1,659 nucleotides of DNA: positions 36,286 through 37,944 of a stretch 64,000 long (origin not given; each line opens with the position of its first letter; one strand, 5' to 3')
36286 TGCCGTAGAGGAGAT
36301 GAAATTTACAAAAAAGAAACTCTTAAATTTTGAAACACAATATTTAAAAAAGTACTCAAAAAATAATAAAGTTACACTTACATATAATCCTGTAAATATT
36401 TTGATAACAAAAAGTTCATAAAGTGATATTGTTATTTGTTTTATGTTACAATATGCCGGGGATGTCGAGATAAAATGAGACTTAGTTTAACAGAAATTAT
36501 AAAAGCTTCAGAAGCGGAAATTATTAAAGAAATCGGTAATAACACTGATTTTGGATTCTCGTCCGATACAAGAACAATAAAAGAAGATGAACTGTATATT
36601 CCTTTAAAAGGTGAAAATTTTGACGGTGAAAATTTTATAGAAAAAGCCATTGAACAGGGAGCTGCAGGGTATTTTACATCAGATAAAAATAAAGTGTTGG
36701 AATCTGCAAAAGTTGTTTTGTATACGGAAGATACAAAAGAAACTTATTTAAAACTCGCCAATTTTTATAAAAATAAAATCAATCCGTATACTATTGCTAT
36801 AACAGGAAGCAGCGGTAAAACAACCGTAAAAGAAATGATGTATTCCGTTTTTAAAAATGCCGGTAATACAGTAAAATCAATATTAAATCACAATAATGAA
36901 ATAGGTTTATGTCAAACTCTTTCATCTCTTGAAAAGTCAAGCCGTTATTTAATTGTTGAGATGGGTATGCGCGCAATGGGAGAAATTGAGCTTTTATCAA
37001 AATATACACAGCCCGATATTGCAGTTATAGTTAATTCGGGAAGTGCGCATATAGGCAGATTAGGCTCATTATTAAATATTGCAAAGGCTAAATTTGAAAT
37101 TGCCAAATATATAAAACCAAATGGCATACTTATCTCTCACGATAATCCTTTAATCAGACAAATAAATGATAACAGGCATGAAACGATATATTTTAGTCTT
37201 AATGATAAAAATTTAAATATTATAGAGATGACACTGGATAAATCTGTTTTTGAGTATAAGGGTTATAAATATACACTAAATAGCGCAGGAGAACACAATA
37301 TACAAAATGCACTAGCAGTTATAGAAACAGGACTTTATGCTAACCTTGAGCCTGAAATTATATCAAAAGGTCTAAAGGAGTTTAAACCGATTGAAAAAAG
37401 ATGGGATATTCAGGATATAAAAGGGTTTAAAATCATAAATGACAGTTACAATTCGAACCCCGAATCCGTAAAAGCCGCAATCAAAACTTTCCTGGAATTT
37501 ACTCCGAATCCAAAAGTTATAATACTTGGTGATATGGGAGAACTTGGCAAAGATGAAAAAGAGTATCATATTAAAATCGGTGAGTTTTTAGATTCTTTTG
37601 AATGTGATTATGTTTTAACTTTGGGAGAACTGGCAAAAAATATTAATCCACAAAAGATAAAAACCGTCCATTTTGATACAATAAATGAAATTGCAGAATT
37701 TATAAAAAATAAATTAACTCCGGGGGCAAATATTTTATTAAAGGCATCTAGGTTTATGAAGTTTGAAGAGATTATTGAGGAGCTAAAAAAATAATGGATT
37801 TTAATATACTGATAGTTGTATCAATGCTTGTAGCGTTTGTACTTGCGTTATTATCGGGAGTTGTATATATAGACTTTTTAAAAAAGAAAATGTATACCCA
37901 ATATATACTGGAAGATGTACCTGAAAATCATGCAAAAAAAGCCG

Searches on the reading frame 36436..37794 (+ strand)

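Call 62: search_protein_families(library=pfam, proteins=[window:36436-37794:+], max_evalue=0.00001)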
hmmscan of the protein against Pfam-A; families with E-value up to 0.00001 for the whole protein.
window:36436-37794:+ (452 aa): 2 families
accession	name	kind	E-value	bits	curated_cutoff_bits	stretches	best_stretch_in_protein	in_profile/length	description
PF08245.18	Mur_ligase_M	-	2.6e-38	132.4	24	1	122-297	1-198/200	Mur ligase middle domain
PF02875.26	Mur_ligase_C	-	1.3e-16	62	28.4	1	325-439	5-127/127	Mur ligase, glutamate ligase domain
